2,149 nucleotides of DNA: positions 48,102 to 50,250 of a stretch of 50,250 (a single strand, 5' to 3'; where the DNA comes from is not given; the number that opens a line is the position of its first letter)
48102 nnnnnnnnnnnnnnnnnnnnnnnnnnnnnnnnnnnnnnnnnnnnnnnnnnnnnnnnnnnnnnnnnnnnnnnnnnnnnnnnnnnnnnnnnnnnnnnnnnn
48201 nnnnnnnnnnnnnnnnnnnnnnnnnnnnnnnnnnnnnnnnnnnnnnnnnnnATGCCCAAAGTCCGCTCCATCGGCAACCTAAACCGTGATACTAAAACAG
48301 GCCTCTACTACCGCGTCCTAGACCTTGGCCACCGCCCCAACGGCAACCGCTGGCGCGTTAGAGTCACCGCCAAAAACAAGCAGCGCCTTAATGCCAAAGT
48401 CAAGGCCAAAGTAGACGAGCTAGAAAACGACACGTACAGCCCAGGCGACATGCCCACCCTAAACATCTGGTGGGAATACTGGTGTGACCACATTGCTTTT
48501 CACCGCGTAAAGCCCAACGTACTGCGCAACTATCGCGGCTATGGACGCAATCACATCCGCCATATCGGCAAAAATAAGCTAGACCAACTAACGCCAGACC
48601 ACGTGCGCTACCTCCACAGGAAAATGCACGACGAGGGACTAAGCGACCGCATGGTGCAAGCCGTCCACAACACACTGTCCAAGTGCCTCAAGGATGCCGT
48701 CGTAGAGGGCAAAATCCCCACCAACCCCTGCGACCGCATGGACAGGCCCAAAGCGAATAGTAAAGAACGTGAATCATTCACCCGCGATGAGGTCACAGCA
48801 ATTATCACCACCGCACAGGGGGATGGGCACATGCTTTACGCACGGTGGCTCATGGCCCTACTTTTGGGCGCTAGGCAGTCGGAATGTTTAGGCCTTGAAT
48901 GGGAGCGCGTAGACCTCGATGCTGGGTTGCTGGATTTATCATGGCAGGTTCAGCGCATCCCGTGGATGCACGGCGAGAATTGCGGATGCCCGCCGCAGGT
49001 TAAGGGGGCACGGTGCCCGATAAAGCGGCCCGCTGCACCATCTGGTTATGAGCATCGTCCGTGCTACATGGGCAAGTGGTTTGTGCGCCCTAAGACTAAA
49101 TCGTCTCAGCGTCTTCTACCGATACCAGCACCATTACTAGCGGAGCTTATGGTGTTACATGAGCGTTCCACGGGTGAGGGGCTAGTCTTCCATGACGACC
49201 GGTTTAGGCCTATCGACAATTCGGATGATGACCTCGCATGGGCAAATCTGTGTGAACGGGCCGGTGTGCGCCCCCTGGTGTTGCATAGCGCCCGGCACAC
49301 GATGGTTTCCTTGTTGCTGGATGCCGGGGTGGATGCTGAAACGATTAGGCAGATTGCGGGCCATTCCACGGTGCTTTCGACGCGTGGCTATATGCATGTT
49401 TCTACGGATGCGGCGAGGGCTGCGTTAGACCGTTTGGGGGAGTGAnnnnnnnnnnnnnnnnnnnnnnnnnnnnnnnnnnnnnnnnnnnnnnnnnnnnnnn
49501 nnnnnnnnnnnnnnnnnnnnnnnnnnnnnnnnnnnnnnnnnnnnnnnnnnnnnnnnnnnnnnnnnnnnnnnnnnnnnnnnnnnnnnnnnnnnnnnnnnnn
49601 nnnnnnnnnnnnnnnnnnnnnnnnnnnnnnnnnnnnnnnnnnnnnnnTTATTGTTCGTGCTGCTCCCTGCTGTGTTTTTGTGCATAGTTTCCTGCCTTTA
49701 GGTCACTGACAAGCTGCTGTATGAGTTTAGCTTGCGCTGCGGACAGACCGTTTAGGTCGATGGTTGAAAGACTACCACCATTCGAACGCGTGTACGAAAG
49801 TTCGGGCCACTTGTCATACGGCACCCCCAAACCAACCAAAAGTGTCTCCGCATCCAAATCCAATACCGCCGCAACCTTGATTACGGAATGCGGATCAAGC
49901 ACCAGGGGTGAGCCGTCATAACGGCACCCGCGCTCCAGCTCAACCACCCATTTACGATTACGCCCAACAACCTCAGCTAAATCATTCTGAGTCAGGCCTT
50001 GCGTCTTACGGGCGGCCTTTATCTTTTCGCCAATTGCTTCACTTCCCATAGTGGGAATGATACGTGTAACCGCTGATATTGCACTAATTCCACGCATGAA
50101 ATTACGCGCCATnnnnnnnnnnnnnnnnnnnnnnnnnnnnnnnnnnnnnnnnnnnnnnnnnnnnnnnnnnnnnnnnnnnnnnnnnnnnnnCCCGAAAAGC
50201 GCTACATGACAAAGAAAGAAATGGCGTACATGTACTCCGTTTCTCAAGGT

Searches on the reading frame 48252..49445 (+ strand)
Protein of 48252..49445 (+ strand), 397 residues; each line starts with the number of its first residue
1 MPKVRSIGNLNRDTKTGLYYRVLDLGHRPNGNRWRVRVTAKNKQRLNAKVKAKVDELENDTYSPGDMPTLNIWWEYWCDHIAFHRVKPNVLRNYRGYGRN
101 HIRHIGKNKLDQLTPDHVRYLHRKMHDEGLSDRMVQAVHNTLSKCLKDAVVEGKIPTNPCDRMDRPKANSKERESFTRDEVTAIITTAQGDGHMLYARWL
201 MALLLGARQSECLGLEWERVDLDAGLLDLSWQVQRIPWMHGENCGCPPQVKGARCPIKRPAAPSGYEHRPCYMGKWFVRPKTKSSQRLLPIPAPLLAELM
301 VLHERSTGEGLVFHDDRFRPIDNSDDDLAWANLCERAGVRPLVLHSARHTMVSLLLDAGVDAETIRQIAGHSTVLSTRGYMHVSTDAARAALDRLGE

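Call 8: search_protein_families(library=phrogs, proteins=[window:48252-49445:+], max_evalue=0.001)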
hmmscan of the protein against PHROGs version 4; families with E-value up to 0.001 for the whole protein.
window:48252-49445:+ (397 aa): 5 families
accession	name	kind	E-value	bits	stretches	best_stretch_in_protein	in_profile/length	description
phrog_1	-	integration and excision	5.3e-64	218.5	1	17-395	111-447/611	integrase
phrog_216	-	integration and excision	2.9e-27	96.6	1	138-395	18-236/301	integrase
phrog_7244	-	integration and excision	2.3e-10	41.2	1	103-219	108-222/263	integrase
phrog_7685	-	integration and excision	1.6e-06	28.9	1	274-392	116-232/240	integrase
phrog_35951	-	unknown function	3.1e-05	25.3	1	324-385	3-64/97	-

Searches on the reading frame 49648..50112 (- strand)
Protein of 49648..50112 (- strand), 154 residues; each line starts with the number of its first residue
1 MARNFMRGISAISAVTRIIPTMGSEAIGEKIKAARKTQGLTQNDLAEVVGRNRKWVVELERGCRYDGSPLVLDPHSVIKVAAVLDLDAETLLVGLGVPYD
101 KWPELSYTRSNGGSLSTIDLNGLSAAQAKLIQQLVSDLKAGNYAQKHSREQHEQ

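Call 8: search_protein_families(library=phrogs, proteins=[window:49648-50112:-], max_evalue=0.001)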
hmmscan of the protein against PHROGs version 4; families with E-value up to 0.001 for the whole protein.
window:49648-50112:- (154 aa): 7 families
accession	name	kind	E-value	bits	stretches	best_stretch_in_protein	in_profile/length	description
phrog_5823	-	transcription regulation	7.3e-08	33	1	24-69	4-49/404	transcriptional regulator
phrog_1373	-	transcription regulation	4.9e-07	30.9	1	26-62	63-99/166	transcriptional regulator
phrog_8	-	transcription regulation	8.3e-07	29.8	1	23-94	73-138/346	transcriptional regulator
phrog_4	-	transcription regulation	1.1e-05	25.7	1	24-109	130-205/400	transcriptional repressor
phrog_3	-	transcription regulation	4.3e-05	24.4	1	19-107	81-161/430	transcriptional repressor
phrog_2328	-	transcription regulation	8.6e-05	23.3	1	24-128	13-111/128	transcriptional repressor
phrog_955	-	DNA, RNA and nucleotide metabolism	0.00079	20.2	0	15-62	13-60/142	HTH DNA binding protein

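Call 79: search_protein_families(library=pfam, proteins=[window:49648-50112:-], max_evalue=0.05)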
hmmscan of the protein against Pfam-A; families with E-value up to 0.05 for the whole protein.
window:49648-50112:- (154 aa): 3 families
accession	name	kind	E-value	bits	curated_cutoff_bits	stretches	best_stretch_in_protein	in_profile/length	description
PF13560.12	HTH_31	-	4e-05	24.3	27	1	27-64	2-39/64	Helix-turn-helix domain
PF12844.13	HTH_19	-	0.00025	21.3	30.2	1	28-93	1-60/64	Helix-turn-helix domain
PF01381.28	HTH_3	-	0.0004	20.8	23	1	31-50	1-20/55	Helix-turn-helix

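Call 97: find_encoding_contigs(protein=window:49648-50112:-, flank=4000, max_places=8)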
Protein window:49648-50112:- (154 aa): 2 contigs read that carry it; 2 places shown.
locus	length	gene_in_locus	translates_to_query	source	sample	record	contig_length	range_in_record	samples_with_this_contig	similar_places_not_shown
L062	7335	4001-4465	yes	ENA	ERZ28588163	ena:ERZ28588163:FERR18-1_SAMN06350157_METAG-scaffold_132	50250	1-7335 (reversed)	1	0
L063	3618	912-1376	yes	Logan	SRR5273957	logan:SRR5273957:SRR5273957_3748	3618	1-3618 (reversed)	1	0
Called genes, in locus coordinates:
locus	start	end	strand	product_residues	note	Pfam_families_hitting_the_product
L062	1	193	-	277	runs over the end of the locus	-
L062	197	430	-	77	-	-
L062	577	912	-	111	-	-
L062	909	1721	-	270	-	-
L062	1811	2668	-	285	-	-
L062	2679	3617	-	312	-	PF09588:YqaJ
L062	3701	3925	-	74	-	-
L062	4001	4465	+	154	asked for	-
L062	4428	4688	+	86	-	-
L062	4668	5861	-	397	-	PF00589:Phage_integrase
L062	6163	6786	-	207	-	PF02839:CBM_5_12 (weak)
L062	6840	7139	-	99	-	-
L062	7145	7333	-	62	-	?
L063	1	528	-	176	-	?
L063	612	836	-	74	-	-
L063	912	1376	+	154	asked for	-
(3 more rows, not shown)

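Call 111: find_related_loci(query=window:49648-50112:-, collection=viral_contigs, flank=1500)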
Query window:49648-50112:- (154 aa) in viral_contigs; peptide patterns used: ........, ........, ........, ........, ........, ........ (x = any residue, [..] = any of these).
25 stretches matched a pattern; 1 encode a relative of the query (tblastn E <= 1e-3); 1 distinct loci.
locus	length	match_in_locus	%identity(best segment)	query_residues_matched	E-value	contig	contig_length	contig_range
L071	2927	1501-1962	94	1-154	3e-98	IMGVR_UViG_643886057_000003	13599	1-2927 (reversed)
